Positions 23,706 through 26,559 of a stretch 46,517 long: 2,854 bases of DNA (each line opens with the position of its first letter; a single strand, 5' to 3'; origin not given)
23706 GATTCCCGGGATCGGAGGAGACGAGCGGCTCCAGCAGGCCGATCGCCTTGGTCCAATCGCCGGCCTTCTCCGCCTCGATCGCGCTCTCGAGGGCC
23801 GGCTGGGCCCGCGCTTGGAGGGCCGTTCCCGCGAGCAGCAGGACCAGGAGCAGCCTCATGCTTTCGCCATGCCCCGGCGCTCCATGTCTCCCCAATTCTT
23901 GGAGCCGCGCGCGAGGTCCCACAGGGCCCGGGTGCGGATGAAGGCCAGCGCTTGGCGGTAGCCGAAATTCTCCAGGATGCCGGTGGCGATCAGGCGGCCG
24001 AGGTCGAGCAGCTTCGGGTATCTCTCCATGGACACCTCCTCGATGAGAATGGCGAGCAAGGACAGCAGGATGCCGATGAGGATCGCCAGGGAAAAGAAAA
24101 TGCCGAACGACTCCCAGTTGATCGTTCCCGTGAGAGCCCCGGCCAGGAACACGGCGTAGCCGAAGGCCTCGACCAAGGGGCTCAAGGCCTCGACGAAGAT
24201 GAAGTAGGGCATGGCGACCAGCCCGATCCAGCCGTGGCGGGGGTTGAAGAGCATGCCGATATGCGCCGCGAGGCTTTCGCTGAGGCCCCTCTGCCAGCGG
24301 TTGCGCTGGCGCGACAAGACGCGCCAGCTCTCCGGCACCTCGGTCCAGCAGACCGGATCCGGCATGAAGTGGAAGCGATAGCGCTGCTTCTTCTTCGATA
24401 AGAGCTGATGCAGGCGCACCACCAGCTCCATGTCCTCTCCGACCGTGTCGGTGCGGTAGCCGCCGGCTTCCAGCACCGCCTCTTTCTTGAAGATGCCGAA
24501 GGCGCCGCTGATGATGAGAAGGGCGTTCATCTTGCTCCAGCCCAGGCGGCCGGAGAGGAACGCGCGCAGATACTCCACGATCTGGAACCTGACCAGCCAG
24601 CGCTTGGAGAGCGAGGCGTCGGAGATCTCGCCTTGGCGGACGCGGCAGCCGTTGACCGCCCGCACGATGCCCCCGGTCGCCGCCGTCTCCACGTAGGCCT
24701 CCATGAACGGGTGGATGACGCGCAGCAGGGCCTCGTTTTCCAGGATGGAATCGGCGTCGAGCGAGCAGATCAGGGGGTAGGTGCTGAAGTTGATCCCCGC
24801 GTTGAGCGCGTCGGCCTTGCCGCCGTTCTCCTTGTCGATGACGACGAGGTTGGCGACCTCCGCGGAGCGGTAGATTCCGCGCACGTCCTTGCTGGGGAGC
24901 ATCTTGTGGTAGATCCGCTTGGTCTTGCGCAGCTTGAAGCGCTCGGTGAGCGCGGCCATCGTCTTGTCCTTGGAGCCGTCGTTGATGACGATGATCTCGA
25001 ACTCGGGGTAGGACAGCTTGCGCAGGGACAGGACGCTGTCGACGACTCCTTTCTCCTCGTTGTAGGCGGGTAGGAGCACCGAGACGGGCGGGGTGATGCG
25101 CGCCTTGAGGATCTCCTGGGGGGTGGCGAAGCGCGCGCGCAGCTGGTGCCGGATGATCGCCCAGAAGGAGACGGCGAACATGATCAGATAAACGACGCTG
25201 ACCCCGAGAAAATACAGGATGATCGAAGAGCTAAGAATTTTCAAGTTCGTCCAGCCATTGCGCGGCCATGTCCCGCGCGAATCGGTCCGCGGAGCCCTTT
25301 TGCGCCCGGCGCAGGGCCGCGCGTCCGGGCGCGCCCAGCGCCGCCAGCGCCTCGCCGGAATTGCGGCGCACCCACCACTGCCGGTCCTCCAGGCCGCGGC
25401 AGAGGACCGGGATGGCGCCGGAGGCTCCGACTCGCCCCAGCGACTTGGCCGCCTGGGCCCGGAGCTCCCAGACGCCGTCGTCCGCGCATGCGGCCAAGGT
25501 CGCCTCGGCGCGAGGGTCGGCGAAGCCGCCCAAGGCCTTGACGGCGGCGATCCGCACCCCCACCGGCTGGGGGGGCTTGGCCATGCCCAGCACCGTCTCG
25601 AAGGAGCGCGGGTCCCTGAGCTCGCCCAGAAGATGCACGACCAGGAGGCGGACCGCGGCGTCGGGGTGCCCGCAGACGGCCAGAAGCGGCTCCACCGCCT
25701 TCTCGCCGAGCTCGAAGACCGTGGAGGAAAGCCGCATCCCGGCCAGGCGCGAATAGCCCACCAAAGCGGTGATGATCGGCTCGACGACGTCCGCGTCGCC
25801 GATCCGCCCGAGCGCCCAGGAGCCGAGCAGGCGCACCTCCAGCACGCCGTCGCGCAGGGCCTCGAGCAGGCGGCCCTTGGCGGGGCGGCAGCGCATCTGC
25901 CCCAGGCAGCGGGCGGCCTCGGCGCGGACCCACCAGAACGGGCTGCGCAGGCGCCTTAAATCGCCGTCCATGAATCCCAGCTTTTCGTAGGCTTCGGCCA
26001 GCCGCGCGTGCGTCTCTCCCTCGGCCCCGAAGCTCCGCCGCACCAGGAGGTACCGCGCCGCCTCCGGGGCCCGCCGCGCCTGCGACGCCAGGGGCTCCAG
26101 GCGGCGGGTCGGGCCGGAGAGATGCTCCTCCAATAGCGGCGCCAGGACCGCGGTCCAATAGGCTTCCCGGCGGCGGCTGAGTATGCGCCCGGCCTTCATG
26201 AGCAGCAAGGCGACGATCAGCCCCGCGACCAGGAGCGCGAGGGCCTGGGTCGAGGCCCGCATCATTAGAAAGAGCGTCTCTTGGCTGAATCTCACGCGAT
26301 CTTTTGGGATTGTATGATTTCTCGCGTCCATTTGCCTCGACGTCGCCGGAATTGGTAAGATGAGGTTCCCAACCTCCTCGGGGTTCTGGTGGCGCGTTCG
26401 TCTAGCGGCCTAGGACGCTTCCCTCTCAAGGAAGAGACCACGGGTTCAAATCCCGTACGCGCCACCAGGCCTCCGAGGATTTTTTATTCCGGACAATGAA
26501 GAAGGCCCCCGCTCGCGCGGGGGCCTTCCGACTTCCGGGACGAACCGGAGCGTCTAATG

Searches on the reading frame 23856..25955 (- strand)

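Call 73: search_protein_families(library=pfam, proteins=[window:23856-25955:-], max_evalue=0.0001)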
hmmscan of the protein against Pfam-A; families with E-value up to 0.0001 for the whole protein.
window:23856-25955:- (699 aa): 4 families
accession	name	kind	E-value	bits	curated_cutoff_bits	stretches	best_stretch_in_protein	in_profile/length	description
PF00535.33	Glycos_transf_2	-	1.5e-19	71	23.3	1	292-419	1-105/168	Glycosyl transferase family 2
PF13641.12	Glyco_tranf_2_3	-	1.1e-17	65.3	27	1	289-557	1-230/230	Glycosyltransferase like family 2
PF13632.12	Glyco_trans_2_3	-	3.4e-16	60.1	27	1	396-611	2-183/198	Glycosyl transferase family group 2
PF03142.21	Chitin_synth_2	-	3.3e-07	29.8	27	1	515-638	331-449/527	Chitin synthase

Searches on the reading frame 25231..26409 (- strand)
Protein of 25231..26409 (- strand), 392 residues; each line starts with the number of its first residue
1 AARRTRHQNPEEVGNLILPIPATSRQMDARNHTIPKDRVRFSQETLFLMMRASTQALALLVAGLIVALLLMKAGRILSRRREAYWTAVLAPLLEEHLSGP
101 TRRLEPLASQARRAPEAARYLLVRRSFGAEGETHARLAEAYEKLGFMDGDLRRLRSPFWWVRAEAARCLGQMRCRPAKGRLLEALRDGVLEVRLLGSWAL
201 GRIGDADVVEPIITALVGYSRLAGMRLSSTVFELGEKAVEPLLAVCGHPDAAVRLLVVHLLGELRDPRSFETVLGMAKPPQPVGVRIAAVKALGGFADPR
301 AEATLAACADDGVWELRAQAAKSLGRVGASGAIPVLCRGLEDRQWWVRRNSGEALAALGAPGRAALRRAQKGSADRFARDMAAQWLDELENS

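Call 28: search_protein_families(library=pfam, proteins=[window:25231-26409:-], max_evalue=0.001)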
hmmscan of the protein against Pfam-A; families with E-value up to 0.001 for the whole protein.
window:25231-26409:- (392 aa): 4 families
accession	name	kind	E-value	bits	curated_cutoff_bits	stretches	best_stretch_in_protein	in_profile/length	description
PF13646.12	HEAT_2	-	1.5e-30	105.8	27.7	3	239-317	1-80/88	HEAT repeats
PF02985.28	HEAT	-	3.3e-18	64.5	23.5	0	333-358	2-27/31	HEAT repeat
PF03130.22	HEAT_PBS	-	1.9e-16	59.1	20.9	0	285-311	1-27/27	PBS lyase HEAT-like repeat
PF13513.12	HEAT_EZ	-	0.00029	21.7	27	0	159-203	1-55/55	HEAT-like repeat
